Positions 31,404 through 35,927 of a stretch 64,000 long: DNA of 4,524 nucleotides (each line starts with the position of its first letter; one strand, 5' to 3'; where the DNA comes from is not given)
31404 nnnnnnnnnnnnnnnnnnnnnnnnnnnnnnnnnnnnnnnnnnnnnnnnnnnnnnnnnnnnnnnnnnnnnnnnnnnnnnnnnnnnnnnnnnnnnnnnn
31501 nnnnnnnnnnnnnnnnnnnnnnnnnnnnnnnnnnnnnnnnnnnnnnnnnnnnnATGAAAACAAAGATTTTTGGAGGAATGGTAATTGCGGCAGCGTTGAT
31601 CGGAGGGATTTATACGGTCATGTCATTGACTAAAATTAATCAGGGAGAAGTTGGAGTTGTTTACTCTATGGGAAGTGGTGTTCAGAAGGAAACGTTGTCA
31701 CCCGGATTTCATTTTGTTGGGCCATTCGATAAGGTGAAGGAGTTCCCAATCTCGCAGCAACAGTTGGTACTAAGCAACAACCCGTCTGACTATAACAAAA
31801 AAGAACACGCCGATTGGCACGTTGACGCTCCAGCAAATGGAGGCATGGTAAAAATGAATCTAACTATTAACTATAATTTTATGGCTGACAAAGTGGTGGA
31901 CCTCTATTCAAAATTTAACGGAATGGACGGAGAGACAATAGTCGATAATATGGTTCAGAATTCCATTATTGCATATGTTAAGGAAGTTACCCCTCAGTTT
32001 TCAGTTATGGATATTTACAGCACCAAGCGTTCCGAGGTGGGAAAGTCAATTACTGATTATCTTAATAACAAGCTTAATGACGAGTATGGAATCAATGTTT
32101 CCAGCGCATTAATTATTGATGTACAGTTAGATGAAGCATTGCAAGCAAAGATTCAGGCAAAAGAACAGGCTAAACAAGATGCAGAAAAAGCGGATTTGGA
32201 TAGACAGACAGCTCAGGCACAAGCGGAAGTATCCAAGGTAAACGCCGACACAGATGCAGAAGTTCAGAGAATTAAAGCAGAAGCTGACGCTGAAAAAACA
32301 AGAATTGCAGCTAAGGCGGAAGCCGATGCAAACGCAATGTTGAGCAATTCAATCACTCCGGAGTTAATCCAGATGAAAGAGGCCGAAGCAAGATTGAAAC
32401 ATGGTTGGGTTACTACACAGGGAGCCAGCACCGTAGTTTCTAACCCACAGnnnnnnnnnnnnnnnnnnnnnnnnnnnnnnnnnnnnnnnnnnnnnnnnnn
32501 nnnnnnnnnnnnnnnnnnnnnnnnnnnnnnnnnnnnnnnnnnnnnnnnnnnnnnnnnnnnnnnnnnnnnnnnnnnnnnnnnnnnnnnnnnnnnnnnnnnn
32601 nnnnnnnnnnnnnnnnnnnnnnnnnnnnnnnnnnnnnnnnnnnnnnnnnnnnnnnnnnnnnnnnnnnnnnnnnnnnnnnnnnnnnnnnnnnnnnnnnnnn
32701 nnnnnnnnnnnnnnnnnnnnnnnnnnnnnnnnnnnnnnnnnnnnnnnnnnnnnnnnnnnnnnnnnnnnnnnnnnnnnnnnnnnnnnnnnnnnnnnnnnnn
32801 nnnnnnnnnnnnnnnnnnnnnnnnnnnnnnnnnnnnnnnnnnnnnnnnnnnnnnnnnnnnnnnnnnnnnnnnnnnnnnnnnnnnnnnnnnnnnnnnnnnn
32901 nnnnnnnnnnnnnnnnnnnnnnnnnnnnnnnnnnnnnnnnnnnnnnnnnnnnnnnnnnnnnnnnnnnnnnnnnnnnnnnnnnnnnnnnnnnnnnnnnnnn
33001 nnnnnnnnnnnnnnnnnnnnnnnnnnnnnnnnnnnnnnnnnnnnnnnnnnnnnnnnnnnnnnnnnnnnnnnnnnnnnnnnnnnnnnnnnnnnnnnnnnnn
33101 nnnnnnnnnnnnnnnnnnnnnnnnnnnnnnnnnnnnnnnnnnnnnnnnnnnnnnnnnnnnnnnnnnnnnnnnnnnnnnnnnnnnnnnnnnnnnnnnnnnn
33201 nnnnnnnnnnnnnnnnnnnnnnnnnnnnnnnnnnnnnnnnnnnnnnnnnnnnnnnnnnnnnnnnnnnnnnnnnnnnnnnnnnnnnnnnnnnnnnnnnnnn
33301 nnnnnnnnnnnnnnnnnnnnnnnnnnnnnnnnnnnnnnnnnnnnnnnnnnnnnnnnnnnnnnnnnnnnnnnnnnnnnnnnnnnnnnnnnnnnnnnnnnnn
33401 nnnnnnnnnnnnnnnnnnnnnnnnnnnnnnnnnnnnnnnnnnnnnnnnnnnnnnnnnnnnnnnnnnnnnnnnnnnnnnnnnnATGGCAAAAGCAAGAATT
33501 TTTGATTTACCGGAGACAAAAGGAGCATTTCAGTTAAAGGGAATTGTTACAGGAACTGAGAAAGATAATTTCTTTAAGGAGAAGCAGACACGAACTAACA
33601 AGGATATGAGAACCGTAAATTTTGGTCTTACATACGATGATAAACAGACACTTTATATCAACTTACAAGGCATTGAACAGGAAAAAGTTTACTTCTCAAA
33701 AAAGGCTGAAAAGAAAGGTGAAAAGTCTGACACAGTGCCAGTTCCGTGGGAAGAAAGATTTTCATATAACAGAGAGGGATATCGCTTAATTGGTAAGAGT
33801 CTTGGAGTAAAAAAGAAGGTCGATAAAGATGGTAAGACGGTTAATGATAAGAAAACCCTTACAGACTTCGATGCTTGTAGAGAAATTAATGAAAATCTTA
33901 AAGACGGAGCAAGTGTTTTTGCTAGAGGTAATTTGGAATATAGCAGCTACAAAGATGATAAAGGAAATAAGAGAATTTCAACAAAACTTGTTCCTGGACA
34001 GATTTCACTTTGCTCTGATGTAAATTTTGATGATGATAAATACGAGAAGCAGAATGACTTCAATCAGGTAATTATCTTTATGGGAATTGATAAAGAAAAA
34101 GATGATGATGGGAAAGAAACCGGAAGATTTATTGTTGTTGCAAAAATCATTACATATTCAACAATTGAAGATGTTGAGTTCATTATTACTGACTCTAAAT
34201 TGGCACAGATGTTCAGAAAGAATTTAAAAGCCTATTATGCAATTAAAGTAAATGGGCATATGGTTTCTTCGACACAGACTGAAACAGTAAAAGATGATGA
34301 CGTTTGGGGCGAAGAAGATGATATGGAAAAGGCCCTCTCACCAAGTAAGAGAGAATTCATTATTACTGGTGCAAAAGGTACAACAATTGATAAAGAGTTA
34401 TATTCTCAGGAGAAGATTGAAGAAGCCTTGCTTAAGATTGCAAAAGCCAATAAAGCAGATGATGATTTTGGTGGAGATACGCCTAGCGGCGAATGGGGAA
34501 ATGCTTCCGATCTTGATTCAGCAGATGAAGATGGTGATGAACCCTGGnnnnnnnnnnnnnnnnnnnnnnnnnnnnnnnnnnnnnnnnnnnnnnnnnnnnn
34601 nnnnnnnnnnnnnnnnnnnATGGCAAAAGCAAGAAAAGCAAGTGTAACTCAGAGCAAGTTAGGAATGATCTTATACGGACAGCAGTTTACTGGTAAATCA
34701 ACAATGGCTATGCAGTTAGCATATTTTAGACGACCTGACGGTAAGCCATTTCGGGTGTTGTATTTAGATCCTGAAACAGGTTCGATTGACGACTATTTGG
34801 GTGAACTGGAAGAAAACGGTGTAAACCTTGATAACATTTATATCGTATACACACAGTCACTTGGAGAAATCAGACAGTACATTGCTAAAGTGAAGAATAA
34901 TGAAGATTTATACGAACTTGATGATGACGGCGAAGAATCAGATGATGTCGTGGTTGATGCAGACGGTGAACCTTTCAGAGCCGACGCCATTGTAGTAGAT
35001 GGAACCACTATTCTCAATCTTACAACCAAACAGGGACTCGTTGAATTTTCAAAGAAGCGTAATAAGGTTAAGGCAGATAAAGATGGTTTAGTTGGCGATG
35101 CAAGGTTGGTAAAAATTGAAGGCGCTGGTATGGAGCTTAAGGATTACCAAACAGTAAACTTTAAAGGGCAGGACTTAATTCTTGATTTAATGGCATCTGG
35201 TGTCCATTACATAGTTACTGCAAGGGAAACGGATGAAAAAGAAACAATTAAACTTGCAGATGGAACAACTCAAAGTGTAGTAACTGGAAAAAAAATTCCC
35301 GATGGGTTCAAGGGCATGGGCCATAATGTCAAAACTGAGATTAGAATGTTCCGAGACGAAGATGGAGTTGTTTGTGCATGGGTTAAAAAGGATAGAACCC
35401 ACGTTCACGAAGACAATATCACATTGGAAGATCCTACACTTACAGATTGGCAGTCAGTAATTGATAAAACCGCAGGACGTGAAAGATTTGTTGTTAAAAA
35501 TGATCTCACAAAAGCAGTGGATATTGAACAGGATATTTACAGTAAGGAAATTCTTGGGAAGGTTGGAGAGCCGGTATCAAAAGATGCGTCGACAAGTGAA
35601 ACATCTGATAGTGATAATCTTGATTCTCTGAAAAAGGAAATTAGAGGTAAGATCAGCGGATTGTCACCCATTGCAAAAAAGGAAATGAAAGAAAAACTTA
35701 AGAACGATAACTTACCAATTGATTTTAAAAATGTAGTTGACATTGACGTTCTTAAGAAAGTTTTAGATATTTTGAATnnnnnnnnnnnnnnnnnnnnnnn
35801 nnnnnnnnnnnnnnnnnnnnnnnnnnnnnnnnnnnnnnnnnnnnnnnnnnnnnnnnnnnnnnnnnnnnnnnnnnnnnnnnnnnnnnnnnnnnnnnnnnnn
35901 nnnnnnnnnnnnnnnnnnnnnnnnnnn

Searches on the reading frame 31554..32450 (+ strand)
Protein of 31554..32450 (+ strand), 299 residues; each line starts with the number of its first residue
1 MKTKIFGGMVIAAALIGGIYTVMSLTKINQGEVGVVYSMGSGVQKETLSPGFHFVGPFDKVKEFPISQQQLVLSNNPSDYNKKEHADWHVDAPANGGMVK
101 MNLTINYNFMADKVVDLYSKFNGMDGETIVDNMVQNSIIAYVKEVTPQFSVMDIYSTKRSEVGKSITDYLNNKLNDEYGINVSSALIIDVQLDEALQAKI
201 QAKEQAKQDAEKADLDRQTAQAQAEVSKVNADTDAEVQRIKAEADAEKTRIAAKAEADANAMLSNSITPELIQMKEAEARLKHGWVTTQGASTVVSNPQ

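Call 17: search_protein_families(library=phrogs, proteins=[window:31554-32450:+], max_evalue=0.001)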
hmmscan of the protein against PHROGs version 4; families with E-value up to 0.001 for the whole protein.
window:31554-32450:+ (299 aa): 1 family
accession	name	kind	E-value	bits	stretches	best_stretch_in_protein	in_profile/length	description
phrog_200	-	other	1.6e-58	199.6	1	1-297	76-350/379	lipoprotein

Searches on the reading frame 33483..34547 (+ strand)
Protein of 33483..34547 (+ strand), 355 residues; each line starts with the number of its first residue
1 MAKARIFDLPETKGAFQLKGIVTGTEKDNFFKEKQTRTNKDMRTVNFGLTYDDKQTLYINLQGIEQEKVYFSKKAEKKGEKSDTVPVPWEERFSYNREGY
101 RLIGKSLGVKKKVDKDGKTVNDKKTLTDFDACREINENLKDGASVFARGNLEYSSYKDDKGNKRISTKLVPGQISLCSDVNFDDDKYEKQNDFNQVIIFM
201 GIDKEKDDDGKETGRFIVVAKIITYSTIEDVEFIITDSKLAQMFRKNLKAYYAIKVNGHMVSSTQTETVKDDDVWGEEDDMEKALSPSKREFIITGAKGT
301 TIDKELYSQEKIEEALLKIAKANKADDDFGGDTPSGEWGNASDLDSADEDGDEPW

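Call 17: search_protein_families(library=phrogs, proteins=[window:33483-34547:+], max_evalue=0.001)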
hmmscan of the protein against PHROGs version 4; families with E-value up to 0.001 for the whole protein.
window:33483-34547:+ (355 aa): 1 family
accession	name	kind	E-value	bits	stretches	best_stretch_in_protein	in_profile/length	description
phrog_2367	-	unknown function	7.8e-34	118.5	1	8-350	8-320/326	-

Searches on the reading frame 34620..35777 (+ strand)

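Call 17: search_protein_families(library=phrogs, proteins=[window:34620-35777:+], max_evalue=0.001)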
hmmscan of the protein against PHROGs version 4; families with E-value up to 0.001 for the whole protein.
window:34620-35777:+ (386 aa): 1 family
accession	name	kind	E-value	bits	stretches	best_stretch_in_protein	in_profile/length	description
phrog_1366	-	unknown function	1.1e-18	68.9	1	1-315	2-261/307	-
